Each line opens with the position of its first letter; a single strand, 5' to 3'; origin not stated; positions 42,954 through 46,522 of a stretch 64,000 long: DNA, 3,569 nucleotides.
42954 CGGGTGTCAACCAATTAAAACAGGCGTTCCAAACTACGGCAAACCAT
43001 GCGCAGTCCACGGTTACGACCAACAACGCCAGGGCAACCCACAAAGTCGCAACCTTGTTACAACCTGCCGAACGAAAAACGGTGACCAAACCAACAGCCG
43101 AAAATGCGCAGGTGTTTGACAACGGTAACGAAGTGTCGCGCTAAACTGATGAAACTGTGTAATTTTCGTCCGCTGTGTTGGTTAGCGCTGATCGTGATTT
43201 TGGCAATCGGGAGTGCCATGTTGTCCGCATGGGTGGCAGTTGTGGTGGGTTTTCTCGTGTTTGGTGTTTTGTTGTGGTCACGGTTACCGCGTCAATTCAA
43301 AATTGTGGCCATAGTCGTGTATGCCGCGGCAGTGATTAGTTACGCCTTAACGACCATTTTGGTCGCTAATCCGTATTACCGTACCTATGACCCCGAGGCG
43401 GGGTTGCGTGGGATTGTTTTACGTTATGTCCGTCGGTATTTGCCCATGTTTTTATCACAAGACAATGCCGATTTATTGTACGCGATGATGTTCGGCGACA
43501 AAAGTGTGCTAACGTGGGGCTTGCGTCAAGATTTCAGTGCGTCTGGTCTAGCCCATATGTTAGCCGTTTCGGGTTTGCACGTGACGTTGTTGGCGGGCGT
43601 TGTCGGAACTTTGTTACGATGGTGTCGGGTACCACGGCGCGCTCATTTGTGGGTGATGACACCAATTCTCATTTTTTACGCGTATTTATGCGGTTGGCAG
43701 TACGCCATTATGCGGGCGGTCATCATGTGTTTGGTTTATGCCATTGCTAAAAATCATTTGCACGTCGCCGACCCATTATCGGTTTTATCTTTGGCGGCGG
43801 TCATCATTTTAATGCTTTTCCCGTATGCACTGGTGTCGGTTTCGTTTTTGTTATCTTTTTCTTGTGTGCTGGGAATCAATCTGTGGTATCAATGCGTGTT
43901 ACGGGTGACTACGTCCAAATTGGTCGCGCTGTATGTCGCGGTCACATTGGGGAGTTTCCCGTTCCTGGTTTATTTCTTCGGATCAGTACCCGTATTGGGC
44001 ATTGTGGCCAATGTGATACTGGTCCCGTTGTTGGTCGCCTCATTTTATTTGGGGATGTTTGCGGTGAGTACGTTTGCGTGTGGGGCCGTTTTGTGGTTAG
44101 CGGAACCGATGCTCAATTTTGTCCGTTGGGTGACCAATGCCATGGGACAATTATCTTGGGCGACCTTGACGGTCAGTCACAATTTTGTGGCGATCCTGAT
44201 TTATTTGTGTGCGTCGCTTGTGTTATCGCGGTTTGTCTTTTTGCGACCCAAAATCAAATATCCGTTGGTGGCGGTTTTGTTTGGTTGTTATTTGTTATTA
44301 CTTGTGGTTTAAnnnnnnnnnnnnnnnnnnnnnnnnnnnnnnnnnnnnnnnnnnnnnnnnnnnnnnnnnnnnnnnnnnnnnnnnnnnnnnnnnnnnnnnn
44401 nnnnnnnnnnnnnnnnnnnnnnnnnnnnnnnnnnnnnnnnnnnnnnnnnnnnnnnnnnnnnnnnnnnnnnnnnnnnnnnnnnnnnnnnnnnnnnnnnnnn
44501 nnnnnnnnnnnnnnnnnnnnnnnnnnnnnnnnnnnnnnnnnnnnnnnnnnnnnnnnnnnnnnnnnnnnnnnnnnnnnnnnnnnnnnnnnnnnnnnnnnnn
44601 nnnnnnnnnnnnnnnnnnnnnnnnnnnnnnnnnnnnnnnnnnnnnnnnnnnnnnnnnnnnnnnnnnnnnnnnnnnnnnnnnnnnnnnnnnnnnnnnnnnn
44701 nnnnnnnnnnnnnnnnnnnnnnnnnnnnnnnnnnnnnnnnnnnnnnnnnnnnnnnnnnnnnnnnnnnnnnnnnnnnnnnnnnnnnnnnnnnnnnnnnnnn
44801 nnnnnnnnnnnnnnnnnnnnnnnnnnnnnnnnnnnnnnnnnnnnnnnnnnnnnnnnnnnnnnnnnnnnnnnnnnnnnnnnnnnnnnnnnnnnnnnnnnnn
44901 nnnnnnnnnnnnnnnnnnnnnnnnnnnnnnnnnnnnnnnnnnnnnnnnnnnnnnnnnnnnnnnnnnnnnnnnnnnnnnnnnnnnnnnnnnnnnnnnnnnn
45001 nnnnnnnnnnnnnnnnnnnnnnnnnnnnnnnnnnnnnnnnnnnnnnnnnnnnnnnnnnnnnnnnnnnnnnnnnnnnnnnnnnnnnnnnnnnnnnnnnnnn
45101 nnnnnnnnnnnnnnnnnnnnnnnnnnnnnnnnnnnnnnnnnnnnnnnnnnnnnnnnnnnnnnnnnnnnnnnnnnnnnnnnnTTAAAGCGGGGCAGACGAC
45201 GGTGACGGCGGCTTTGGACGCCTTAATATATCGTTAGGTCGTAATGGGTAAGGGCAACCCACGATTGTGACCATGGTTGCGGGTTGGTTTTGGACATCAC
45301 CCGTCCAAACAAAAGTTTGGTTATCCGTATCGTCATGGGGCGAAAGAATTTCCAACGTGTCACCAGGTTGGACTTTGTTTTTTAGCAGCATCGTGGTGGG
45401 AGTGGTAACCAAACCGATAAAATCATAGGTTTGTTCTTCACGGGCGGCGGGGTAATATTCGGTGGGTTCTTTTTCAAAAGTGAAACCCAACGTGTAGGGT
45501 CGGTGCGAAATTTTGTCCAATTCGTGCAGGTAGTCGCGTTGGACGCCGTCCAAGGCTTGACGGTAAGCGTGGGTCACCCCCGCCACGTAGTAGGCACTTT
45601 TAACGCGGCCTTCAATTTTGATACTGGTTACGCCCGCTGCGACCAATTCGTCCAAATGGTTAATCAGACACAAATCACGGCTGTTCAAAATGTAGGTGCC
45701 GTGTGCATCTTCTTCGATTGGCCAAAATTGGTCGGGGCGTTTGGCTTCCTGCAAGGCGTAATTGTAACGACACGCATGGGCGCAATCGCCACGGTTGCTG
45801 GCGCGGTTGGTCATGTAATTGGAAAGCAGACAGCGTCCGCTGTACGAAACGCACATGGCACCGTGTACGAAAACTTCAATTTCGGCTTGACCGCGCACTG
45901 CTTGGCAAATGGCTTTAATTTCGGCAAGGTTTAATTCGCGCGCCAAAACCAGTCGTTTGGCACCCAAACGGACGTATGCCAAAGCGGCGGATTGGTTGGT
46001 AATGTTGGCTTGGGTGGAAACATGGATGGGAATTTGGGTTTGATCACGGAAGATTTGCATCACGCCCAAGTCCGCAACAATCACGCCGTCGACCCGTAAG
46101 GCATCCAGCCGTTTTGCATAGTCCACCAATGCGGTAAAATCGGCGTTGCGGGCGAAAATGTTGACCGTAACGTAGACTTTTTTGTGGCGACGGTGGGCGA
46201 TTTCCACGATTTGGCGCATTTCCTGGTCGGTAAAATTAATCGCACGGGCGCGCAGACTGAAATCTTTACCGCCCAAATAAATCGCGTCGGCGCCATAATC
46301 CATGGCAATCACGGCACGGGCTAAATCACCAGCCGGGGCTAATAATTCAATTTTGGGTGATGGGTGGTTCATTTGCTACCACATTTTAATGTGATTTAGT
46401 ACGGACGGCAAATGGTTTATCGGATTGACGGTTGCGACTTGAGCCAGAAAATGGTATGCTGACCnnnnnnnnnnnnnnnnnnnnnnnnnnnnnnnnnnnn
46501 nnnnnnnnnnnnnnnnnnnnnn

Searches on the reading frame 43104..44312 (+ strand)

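Call 14: search_protein_families(library=pfam, proteins=[window:43104-44312:+], max_evalue=0.00001)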
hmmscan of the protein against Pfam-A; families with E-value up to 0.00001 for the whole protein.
window:43104-44312:+ (402 aa): 1 family
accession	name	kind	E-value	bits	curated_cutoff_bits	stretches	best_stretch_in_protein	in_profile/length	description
PF03772.21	Competence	-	4.5e-44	151.3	23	1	128-375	1-263/270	Competence protein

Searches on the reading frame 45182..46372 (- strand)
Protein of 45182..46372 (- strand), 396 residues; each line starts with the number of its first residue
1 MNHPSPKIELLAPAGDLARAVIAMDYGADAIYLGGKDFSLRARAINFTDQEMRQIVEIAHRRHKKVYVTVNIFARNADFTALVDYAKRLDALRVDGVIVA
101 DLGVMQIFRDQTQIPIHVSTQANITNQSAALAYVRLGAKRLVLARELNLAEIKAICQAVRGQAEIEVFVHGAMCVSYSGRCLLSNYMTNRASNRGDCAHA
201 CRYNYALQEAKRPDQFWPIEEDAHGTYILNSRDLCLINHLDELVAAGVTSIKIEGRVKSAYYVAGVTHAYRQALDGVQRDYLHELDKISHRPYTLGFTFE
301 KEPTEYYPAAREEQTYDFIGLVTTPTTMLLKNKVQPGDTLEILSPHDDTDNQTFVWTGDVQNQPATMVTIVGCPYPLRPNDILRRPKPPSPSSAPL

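Call 14: search_protein_families(library=pfam, proteins=[window:45182-46372:-], max_evalue=0.00001)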
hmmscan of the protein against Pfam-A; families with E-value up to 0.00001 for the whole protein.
window:45182-46372:- (396 aa): 1 family
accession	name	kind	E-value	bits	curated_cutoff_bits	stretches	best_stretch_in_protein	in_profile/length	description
PF01136.24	Peptidase_U32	-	3.7e-85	285.4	22.4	1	81-302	3-231/233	Peptidase family U32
